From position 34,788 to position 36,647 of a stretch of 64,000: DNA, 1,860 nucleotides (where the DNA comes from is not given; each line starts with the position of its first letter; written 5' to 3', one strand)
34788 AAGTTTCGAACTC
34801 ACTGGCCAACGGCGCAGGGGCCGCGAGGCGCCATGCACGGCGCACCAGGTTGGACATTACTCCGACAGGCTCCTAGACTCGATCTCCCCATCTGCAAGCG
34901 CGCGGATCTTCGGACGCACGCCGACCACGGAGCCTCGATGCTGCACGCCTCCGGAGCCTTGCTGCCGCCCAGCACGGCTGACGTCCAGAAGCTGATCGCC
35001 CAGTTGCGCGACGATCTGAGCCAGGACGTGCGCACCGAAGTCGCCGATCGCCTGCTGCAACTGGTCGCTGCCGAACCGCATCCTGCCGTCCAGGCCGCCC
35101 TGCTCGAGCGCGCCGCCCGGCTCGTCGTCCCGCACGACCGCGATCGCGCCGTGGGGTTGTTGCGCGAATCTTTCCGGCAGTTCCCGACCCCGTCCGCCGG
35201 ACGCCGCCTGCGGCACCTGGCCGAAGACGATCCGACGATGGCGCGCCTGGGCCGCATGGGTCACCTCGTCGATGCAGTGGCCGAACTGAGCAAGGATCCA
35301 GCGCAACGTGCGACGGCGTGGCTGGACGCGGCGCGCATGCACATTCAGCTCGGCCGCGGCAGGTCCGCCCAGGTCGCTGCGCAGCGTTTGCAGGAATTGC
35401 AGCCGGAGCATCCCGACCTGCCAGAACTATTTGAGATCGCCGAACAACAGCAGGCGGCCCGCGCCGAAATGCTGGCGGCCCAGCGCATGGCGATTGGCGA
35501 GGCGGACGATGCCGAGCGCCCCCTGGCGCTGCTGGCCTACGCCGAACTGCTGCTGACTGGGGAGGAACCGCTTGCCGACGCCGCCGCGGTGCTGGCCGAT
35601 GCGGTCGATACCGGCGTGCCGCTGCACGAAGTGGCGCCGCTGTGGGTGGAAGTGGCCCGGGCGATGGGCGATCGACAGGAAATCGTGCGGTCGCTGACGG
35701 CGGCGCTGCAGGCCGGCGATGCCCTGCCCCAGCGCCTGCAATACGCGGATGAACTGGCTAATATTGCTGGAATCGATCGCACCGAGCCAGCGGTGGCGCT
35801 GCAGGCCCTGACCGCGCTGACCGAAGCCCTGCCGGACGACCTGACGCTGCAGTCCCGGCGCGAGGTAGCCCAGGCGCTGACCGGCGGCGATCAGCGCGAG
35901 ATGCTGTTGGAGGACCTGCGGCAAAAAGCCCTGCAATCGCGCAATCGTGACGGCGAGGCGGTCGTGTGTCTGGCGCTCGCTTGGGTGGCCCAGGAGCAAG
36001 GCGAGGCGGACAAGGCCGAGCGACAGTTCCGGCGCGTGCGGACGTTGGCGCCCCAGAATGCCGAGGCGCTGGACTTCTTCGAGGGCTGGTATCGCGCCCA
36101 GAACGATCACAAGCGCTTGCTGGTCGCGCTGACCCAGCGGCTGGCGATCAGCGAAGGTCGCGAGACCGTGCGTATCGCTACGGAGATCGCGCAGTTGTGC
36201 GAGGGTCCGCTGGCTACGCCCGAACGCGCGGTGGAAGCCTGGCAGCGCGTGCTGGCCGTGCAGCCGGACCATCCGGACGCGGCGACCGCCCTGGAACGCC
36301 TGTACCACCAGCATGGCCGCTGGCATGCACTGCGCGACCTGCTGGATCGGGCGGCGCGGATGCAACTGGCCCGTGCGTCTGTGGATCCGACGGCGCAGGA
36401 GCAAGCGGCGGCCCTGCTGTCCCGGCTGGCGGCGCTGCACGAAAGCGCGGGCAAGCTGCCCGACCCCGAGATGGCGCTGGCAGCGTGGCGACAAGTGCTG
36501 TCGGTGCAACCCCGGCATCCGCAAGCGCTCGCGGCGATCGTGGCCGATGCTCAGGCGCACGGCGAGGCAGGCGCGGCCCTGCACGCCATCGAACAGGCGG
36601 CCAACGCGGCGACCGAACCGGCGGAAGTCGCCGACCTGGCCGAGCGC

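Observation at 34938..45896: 3,652-aa single-ORF all-helical TPR-like giant protein sitting directly upstream of argC-argB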

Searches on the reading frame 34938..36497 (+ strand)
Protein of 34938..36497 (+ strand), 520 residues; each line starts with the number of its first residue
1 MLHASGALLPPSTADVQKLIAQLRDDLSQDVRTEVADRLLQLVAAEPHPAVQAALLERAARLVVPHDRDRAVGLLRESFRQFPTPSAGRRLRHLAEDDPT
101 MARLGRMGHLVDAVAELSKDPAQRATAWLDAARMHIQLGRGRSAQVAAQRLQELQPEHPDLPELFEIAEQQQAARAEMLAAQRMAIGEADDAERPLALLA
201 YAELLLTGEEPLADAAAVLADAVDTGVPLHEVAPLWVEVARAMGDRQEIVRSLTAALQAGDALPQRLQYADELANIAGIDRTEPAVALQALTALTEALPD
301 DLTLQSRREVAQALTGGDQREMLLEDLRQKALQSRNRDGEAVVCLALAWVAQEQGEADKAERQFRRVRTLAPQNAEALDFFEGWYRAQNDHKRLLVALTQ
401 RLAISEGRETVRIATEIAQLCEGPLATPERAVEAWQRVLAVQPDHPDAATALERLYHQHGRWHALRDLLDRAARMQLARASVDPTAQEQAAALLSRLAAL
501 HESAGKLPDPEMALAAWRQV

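Call 51: search_protein_representatives(alignment_id=A3)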
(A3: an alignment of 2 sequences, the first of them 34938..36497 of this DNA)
Query: 2 sequences, 523 profile positions. Proteins with E-value up to 0.001 (for the whole library): 1610; up to 1e-10: 750; up to 1e-30: 251. The best 150 are listed.
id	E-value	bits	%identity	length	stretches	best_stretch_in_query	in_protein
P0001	4.2e-235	798.1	-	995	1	1-490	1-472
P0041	4.6e-212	722.1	-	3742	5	2-523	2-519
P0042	1.1e-188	644.9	-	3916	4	14-522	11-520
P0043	4.6e-174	596.7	-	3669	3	14-523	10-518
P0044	1.1e-172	592.1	-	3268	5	14-522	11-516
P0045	2.6e-168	577.7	-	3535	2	17-522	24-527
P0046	7.9e-163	559.6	-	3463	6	14-523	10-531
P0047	4.9e-160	550.4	-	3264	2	11-523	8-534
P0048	1.3e-159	549.1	-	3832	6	14-522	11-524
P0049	1.3e-152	526.0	-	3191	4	14-521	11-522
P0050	1.6e-152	525.7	-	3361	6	1-517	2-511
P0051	3.0e-146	504.9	-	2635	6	14-520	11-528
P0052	9.5e-136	470.3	-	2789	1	25-522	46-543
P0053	7.0e-129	447.6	-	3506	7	11-479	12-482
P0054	2.4e-127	442.6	-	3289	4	11-523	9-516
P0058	3.1e-104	366.3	-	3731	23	336-473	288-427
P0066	5.0e-84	299.6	-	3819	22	356-475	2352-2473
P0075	1.0e-73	265.6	-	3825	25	332-473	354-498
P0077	6.4e-73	263.0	-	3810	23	357-482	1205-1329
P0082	1.1e-69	252.3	-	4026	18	343-475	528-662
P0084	1.7e-68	248.3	-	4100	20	362-480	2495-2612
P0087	1.1e-67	245.7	-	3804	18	107-474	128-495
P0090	1.3e-65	238.9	-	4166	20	363-483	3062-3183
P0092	1.9e-64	235.1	-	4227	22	359-478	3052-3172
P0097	1.6e-63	232.0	-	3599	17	41-520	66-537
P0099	4.8e-63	230.4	-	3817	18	226-519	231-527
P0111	8.5e-60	219.7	-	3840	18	347-520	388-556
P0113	4.5e-59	217.3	-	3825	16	298-519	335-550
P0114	6.8e-59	216.7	-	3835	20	357-522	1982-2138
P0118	1.3e-58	215.8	-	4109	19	362-475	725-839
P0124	1.0e-56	209.5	-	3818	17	47-522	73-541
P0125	3.6e-56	207.7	-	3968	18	24-520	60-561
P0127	4.2e-56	207.5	-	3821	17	338-474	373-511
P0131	1.6e-55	205.5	-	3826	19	322-518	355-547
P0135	9.7e-55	203.0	-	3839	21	34-516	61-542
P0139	1.2e-53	199.3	-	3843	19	36-520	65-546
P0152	1.2e-50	189.5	-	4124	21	283-477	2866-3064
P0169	9.4e-48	179.9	-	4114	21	351-476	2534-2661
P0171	1.9e-47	179.0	-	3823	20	332-473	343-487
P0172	3.2e-47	178.2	-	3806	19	38-518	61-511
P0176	1.9e-45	172.3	-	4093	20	322-475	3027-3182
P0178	3.9e-45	171.3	-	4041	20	355-473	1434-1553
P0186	2.2e-44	168.8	-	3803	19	345-474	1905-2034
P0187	2.2e-44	168.8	-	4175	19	309-503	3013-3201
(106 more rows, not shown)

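Call 53: list_cluster_members(proteins=[P0127, P0124, P0099, P0171, P0066, P0058, P0097, P0125, P0041, P0087])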
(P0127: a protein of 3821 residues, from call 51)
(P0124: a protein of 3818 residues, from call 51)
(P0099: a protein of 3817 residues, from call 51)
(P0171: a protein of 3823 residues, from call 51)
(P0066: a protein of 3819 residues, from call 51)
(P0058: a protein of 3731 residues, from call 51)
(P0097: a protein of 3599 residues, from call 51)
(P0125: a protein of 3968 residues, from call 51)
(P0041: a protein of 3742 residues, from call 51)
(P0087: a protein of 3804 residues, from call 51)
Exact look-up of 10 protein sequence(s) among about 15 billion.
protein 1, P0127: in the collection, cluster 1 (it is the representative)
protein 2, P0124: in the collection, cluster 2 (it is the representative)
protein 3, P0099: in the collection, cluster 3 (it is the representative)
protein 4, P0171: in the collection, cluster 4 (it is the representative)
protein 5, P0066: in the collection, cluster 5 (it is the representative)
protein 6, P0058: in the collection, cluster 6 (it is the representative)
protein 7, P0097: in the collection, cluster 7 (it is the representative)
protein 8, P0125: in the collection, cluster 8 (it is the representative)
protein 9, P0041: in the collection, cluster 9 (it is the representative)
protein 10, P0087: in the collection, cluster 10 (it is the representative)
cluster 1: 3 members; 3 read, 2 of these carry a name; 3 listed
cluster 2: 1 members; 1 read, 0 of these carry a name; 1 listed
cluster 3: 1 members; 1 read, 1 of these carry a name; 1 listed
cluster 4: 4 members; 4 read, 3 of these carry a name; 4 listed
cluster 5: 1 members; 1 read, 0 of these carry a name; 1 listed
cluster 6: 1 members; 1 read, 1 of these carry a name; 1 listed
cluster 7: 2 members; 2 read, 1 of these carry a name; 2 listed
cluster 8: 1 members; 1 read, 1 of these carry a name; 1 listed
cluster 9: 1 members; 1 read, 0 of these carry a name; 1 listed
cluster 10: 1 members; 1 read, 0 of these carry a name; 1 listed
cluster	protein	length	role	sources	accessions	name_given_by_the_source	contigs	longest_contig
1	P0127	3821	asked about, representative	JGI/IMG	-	tetratricopeptide (TPR) repeat protein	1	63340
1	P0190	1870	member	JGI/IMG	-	tetratricopeptide (TPR) repeat protein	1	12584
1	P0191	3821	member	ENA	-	-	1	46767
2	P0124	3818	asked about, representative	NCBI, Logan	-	-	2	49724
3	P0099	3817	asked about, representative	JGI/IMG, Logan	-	tetratricopeptide (TPR) repeat protein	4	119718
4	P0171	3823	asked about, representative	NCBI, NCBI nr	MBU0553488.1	tetratricopeptide repeat protein [Myxococcota bacterium]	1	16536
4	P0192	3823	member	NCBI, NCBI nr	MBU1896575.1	tetratricopeptide repeat protein [Myxococcota bacterium]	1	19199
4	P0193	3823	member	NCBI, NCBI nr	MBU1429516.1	tetratricopeptide repeat protein [Myxococcota bacterium]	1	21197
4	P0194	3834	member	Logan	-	-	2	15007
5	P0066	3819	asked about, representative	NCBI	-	-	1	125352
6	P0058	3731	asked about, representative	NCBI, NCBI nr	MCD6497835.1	MAG: tetratricopeptide repeat protein [Deltaproteobacteria bacterium] | tetratricopeptide repeat protein [Deltaproteobacteria bacterium]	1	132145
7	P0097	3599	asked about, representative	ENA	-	-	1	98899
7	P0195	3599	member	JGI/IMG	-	tetratricopeptide (TPR) repeat protein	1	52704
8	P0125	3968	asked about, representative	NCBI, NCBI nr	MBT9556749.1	MAG: hypothetical protein IV100_12015 [Myxococcales bacterium] | hypothetical protein [Myxococcales bacterium]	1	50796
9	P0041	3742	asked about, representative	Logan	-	-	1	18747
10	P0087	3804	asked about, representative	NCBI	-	-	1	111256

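Call 54: find_encoding_contigs(protein=P0058, flank=10000, max_places=2)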
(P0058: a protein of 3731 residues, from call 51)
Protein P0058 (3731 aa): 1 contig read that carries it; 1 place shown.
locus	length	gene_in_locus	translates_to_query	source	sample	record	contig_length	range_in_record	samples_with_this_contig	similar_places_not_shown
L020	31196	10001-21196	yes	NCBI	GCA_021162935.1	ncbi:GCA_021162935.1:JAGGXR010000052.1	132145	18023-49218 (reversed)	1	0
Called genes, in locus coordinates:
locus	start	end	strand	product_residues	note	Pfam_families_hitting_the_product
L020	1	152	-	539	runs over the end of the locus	-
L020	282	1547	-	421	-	PF00365:PFK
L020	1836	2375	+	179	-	PF15919:HicB_lk_antitox (weak)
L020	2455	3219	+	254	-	-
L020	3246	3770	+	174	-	PF18306:LDcluster4, PF03641:Lysine_decarbox (weak)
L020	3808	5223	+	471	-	PF01171:ATP_bind_3, PF11734:TilS_C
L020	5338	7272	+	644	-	PF06068:TIP49 (weak), PF00004:AAA, PF07728:AAA_5 (weak), PF17862:AAA_lid_3, PF01434:Peptidase_M41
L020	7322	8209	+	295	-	PF00809:Pterin_bind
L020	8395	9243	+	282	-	PF00072:Response_reg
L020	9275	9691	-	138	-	PF01402:RHH_1 (weak), PF08753:NikR_C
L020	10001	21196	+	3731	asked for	PF00515:TPR_1 (faint), PF07719:TPR_2 (faint), PF13174:TPR_6 (faint), PF13176:TPR_7 (faint), PF13181:TPR_8 (faint), PF13424:TPR_12 (weak), PF14559:TPR_19 (weak), PF13424:TPR_12 (weak), +8 more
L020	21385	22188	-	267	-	PF00520:Ion_trans, PF07885:Ion_trans_2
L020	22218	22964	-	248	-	PF19620:DUF6125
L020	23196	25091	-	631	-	PF17297:PEPCK_N, PF01293:PEPCK_ATP, PF00821:PEPCK_GTP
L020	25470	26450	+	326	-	PF08100:Dimerisation, PF00891:Methyltransf_2, PF13489:Methyltransf_23, PF05175:MTS (weak), PF08241:Methyltransf_11 (faint), PF08242:Methyltransf_12 (weak), PF13649:Methyltransf_25, PF13847:Methyltransf_31 (faint)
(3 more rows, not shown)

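Call 56: list_cluster_members(proteins=[P0075, P0113, P0131, P0077, P0172, P0186, P0135, P0139, P0111, P0114])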
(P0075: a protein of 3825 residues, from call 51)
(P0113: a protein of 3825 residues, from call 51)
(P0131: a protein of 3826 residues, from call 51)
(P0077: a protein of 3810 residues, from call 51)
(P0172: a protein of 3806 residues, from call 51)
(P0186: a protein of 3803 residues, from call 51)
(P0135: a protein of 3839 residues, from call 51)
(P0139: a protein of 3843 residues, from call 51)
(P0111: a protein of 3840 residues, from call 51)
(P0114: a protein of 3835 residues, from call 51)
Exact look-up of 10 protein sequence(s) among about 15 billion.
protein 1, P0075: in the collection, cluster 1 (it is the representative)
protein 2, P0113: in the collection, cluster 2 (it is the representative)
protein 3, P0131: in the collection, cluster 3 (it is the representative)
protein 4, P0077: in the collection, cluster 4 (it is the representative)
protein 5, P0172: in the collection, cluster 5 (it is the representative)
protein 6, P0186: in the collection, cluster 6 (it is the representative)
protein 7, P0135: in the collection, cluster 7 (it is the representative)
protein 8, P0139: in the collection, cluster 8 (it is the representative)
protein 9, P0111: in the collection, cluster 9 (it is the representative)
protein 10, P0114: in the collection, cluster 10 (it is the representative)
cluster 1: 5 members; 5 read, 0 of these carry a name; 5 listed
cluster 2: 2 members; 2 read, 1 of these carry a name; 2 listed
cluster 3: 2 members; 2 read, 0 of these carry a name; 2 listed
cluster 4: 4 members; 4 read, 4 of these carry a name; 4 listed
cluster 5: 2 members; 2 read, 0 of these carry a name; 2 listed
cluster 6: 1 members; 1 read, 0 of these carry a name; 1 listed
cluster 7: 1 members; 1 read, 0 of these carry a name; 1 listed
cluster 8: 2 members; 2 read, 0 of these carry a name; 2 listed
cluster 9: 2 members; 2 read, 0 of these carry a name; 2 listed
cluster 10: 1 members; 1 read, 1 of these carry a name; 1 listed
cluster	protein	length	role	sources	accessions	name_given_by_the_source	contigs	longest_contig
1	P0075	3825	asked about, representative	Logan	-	-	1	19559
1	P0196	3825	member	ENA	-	-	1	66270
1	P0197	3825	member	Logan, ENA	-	-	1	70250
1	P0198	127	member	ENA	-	-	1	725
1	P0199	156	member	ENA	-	-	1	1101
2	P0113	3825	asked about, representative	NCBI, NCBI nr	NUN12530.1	MAG: tetratricopeptide repeat protein [Myxococcales bacterium] | tetratricopeptide repeat protein [Myxococcales bacterium]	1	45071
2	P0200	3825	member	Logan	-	-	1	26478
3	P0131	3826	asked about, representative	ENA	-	-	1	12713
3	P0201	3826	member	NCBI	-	-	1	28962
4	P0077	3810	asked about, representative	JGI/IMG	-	tetratricopeptide (TPR) repeat protein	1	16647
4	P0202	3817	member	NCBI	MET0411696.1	MAG: tetratricopeptide repeat protein [Polyangiaceae bacterium]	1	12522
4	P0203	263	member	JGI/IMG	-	hypothetical protein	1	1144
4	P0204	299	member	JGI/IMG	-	hypothetical protein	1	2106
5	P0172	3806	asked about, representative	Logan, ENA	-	-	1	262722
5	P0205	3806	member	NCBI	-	-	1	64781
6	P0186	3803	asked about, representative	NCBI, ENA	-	-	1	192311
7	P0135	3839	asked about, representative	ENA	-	-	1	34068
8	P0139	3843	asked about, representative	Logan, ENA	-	-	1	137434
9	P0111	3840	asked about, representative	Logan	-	-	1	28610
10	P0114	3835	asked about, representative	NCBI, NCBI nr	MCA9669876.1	MAG: tetratricopeptide repeat protein [Myxococcales bacterium] | tetratricopeptide repeat protein [Myxococcales bacterium]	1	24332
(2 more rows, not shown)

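Call 57: find_encoding_contigs(protein=P0172, flank=10000, max_places=1)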
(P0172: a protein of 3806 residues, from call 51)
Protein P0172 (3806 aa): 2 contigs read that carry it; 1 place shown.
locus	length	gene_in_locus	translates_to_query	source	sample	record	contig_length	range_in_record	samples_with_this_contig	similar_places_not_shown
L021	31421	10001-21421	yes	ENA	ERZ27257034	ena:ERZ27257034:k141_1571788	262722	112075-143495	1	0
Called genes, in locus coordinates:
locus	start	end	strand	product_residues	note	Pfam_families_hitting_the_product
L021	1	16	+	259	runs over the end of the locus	PF13646:HEAT_2 (faint)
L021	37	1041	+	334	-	PF00070:Pyr_redox (faint), PF00743:FMO-like (faint), PF00890:FAD_binding_2 (faint), PF01134:GIDA (faint), PF01266:DAO (weak), PF07992:Pyr_redox_2, PF13450:NAD_binding_8, PF13738:Pyr_redox_3, +3 more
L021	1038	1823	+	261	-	-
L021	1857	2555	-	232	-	PF03588:Leu_Phe_trans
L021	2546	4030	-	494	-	-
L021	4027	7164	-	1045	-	PF13385:Laminin_G_3, PF02210:Laminin_G_2 (faint), PF13385:Laminin_G_3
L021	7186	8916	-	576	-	-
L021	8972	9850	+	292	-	PF01694:Rhomboid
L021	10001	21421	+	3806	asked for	PF07719:TPR_2 (faint), PF10602:RPN7 (faint), PF13174:TPR_6 (faint), PF13181:TPR_8 (faint), PF13428:TPR_14 (faint), PF00515:TPR_1 (faint), PF13424:TPR_12 (weak), PF14559:TPR_19 (weak), +2 more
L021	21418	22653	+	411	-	PF00275:EPSP_synthase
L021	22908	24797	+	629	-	PF00160:Pro_isomerase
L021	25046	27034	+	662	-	-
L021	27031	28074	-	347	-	PF13483:Lactamase_B_3, PF12706:Lactamase_B_2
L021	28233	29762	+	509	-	PF00924:MS_channel_2nd, PF00027:cNMP_binding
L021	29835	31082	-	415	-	-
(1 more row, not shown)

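Call 58: find_encoding_contigs(protein=P0139, flank=10000, max_places=1)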
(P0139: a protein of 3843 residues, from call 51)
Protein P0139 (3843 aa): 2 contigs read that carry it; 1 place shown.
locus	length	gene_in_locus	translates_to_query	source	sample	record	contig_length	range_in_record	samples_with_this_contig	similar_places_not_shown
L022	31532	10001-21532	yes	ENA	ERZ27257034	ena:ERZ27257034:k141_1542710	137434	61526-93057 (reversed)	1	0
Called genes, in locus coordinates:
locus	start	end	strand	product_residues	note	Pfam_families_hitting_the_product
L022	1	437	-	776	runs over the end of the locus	-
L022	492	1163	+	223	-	-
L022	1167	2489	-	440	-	PF00069:Pkinase, PF07714:PK_Tyr_Ser-Thr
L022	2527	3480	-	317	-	PF13240:Zn_Ribbon_1 (weak), PF03781:FGE-sulfatase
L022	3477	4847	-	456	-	PF20244:DUF6599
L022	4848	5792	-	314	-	PF00226:DnaJ, PF01556:DnaJ_C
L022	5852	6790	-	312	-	-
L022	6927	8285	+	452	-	-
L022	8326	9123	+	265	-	PF13699:eCIS_core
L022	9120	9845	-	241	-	PF01063:Aminotran_4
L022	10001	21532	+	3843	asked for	PF13428:TPR_14 (faint), PF23914:TPR_CcmH_CycH (faint), PF00515:TPR_1 (faint), PF07719:TPR_2 (faint), PF13432:TPR_16 (weak), PF14559:TPR_19 (weak), PF13424:TPR_12 (weak), PF14559:TPR_19 (weak), +6 more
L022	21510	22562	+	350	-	-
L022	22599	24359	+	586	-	-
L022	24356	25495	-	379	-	PF00180:Iso_dh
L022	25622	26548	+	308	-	PF06508:QueC (faint)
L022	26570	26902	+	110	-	-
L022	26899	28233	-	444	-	-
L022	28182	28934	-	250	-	PF01790:LGT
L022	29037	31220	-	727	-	PF04371:PAD_porph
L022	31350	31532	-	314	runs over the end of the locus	-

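Call 72: search_protein_families(library=pfam, proteins=[L022:21510-22559:+, L022:22599-24356:+], max_evalue=0.1)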
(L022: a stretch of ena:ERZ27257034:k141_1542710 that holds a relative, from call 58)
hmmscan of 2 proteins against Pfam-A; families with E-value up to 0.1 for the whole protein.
L022:21510-22559:+ (350 aa): 5 families
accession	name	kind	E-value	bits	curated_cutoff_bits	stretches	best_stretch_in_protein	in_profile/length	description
PF14559.12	TPR_19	-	0.00066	20.4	25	1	95-149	9-62/68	Tetratricopeptide repeat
PF13431.12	TPR_17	-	0.018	15.7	24.4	1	104-123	6-25/34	Tetratricopeptide repeat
PF13414.12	TPR_11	-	0.023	14.8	26.8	1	95-123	12-40/42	TPR repeat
PF13428.12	TPR_14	-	0.028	15.6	23.5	0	95-119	19-43/44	Tetratricopeptide repeat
PF14561.12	TPR_20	-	0.029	15.1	25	1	95-132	6-43/90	Tetratricopeptide repeat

L022:22599-24356:+ (586 aa): 0 families

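Call 77: find_encoding_contigs(protein=P0099, flank=10000, max_places=2)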
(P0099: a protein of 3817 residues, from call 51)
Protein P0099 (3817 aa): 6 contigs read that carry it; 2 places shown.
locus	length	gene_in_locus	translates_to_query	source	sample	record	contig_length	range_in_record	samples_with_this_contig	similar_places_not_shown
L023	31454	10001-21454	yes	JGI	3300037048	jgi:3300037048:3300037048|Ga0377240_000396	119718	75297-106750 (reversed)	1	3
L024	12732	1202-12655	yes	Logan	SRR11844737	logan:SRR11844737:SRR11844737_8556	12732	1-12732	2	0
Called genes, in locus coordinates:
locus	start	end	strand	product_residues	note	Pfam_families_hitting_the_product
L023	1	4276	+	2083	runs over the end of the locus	PF00526:Dicty_CTDC, PF04151:PPC (faint)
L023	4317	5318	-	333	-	PF00226:DnaJ, PF01556:DnaJ_C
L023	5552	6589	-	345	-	-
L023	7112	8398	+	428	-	-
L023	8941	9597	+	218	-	PF13699:eCIS_core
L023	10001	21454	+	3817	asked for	PF13176:TPR_7 (faint), PF13428:TPR_14 (faint), PF00515:TPR_1 (faint), PF07719:TPR_2 (faint), PF13174:TPR_6 (faint), PF25064:ARM_TT21_5th (faint), PF13432:TPR_16, PF14559:TPR_19, +3 more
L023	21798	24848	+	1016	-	PF00149:Metallophos, PF13360:PQQ_2, PF01011:PQQ (weak), PF13360:PQQ_2, PF13570:Beta-prop_ACSF4 (weak)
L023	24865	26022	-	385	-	PF28386:BfoA_C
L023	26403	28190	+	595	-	-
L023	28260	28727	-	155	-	PF02082:Rrf2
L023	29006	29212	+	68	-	-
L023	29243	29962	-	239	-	-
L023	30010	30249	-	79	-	PF00830:Ribosomal_L28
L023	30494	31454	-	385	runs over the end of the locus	-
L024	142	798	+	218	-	PF13699:eCIS_core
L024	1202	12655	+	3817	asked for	PF13176:TPR_7 (faint), PF13428:TPR_14 (faint), PF00515:TPR_1 (faint), PF07719:TPR_2 (faint), PF13174:TPR_6 (faint), PF25064:ARM_TT21_5th (faint), PF13432:TPR_16, PF14559:TPR_19, +3 more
